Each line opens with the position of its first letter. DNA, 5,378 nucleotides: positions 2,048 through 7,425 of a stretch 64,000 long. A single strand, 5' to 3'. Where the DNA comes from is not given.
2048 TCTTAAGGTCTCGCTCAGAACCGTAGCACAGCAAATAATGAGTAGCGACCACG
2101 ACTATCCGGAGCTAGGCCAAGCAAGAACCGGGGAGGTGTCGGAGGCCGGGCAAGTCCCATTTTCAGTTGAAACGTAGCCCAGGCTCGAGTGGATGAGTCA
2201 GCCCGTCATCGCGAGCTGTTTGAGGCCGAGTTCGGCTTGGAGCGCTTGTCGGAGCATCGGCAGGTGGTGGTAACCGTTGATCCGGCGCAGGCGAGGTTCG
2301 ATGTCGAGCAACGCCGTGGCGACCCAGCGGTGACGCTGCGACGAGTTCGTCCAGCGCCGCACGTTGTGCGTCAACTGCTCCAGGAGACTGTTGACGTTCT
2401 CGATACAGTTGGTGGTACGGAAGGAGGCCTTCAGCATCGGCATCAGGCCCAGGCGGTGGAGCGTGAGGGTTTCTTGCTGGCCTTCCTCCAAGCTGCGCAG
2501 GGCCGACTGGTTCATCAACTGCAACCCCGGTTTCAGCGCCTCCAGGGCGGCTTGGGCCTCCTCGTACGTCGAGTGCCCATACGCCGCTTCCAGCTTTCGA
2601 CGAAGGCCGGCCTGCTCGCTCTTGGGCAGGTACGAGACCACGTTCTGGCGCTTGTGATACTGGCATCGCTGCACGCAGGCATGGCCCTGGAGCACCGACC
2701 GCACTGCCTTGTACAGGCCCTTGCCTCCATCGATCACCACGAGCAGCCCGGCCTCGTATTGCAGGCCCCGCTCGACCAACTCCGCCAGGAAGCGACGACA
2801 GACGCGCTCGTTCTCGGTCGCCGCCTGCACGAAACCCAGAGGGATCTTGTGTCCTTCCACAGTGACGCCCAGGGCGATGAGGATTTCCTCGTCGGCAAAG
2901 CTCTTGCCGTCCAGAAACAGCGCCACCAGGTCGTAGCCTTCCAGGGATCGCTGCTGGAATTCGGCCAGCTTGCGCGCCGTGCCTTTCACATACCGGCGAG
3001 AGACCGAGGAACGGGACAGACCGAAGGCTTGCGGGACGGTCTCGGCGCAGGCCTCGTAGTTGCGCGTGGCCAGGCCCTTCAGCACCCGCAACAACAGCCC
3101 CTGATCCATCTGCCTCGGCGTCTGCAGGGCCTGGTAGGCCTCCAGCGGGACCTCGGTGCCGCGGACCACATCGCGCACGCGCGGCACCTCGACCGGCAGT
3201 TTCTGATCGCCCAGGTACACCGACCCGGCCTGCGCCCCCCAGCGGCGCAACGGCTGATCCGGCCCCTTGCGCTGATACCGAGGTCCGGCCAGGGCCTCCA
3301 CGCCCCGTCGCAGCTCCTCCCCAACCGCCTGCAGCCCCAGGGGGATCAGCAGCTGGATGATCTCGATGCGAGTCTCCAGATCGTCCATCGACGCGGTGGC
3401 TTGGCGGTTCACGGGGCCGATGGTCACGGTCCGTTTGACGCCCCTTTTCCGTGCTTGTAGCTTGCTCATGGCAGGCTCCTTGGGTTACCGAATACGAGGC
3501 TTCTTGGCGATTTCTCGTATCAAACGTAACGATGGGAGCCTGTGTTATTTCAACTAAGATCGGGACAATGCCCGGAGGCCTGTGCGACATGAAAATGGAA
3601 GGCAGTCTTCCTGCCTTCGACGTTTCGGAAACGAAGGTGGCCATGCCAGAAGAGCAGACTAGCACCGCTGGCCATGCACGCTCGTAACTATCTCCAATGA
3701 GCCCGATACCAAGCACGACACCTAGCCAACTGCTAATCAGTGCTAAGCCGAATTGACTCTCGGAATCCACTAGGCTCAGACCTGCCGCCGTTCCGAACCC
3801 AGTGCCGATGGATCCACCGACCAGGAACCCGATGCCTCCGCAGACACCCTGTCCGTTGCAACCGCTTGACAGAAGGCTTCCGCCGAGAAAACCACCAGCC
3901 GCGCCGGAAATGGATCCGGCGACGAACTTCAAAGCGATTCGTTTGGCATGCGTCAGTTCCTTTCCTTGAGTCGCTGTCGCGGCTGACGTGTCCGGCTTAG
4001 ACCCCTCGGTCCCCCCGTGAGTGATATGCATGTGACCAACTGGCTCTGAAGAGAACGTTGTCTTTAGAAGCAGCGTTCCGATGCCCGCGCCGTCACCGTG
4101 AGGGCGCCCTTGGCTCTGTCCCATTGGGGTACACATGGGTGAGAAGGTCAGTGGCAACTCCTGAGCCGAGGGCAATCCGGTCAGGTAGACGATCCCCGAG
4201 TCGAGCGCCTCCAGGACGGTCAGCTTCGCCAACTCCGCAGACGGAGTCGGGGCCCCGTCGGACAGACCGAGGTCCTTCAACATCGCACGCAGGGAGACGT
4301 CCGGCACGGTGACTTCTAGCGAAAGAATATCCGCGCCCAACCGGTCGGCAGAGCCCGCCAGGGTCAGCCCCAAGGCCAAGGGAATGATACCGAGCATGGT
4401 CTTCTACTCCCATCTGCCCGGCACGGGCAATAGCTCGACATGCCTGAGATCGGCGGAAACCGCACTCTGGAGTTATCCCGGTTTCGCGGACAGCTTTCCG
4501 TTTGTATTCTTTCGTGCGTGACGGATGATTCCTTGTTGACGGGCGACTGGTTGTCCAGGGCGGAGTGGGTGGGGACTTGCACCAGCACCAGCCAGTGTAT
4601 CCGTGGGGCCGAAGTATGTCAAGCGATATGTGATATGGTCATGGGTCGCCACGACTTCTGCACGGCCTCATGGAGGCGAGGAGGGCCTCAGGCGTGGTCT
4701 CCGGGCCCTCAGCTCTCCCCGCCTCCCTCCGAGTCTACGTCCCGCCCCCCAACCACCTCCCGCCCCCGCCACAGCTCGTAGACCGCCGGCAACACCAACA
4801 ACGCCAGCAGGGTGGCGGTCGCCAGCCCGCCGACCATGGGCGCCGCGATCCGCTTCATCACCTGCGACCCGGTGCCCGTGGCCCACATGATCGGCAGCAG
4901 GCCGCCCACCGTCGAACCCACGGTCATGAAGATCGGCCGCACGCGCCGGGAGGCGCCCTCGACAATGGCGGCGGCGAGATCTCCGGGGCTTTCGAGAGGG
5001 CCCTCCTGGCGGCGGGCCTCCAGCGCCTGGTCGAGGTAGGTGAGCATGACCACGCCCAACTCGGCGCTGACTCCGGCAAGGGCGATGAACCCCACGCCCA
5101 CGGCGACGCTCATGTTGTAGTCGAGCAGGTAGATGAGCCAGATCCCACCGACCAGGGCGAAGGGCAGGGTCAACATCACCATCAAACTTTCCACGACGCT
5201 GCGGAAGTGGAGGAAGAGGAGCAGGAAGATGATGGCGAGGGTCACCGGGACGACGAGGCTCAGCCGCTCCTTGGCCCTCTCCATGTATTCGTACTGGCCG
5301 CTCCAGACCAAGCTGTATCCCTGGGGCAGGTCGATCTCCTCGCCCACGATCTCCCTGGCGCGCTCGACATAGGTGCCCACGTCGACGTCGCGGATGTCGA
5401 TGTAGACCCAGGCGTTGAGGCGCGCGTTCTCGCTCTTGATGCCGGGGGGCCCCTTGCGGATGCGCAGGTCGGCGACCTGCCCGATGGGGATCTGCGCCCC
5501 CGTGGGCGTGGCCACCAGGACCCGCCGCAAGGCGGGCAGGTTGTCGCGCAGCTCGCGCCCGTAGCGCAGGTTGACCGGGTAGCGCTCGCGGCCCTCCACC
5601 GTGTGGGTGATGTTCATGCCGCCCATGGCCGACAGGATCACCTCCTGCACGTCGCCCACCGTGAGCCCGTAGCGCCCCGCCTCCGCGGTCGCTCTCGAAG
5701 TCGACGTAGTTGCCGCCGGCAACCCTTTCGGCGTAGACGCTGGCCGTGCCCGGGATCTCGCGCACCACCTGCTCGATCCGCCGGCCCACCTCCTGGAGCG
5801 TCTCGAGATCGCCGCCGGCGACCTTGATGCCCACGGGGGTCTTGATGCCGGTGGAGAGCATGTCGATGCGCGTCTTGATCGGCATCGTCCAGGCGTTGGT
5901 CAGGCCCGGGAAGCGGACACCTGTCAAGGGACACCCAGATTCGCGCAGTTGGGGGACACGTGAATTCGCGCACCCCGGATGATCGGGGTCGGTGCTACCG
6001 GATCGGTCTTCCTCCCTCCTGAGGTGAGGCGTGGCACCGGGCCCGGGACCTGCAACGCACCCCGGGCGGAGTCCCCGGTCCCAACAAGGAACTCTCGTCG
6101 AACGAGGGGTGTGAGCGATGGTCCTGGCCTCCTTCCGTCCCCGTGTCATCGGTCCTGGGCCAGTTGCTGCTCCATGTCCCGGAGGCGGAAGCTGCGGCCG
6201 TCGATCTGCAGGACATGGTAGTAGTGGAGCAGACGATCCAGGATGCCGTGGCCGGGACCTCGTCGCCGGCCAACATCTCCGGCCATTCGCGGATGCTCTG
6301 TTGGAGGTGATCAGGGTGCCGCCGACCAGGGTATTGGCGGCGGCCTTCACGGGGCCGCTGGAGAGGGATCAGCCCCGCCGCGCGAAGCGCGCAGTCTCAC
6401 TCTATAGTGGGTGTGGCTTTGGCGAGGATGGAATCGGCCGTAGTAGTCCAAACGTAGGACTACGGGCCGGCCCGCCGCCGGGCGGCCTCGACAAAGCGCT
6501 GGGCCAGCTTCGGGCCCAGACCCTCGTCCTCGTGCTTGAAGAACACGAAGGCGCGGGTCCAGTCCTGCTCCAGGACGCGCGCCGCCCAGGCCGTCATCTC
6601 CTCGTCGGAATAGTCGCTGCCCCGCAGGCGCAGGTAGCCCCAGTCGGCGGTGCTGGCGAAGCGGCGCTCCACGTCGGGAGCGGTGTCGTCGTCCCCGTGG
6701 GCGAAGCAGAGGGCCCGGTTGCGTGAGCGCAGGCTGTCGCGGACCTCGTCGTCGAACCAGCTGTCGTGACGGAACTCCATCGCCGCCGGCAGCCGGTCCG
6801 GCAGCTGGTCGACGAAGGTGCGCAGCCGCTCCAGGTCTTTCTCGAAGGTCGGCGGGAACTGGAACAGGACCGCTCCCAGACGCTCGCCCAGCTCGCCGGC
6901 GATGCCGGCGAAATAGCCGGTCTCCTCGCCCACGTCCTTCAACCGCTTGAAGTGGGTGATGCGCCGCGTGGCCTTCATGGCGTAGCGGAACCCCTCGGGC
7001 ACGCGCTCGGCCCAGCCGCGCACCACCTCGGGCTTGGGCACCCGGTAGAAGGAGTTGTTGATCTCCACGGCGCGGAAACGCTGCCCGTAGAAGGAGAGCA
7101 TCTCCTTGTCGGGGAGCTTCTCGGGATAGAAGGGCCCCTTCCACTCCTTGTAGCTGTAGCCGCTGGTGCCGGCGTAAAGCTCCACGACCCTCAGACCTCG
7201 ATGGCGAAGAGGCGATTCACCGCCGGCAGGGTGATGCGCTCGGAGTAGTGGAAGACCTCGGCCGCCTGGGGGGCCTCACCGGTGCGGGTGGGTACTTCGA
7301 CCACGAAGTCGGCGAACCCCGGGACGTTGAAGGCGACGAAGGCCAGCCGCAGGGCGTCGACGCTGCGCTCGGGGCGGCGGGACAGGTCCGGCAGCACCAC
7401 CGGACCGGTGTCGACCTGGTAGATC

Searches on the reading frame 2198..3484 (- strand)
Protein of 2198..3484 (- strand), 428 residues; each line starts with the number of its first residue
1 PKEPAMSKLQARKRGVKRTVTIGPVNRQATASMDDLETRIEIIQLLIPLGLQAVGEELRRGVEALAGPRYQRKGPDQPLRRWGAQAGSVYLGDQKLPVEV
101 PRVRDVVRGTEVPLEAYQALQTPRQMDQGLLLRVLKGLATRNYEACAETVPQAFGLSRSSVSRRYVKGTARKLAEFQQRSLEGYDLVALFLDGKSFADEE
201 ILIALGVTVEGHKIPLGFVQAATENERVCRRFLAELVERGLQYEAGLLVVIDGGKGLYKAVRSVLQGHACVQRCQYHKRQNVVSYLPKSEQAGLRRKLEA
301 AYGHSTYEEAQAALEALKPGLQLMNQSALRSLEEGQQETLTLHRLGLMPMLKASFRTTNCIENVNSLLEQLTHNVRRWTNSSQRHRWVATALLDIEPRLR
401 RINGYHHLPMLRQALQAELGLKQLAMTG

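Call 40: search_protein_families(library=pfam, proteins=[window:2198-3484:-], max_evalue=0.00001)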
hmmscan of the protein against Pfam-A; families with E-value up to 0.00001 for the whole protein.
window:2198-3484:- (428 aa): 1 family
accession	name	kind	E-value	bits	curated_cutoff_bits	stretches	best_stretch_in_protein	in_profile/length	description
PF00872.24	Transposase_mut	-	8.7e-35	120.8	21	1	67-394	48-371/379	Transposase, Mutator family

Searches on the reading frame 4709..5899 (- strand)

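Call 40: search_protein_families(library=pfam, proteins=[window:4709-5899:-], max_evalue=0.00001)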
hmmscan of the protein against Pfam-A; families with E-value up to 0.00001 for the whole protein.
window:4709-5899:- (396 aa): 1 family
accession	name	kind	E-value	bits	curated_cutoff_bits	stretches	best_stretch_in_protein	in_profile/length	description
PF00873.25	ACR_tran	-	2.1e-67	228.1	28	1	72-376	723-1019/1021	AcrB/AcrD/AcrF family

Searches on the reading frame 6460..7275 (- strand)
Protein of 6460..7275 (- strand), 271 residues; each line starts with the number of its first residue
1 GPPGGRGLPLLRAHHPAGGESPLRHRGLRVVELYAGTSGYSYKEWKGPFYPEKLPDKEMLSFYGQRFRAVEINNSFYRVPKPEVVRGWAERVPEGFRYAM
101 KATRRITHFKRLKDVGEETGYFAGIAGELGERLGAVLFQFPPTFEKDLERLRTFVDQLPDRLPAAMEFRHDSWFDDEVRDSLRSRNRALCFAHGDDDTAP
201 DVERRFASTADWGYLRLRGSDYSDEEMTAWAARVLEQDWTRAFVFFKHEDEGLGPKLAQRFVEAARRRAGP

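Call 40: search_protein_families(library=pfam, proteins=[window:6460-7275:-], max_evalue=0.00001)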
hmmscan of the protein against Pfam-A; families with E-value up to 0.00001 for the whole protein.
window:6460-7275:- (271 aa): 1 family
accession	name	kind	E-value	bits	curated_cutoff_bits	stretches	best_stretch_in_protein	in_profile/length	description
PF01904.24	DUF72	-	2.3e-62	211.3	25.3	1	50-263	1-216/217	Protein of unknown function DUF72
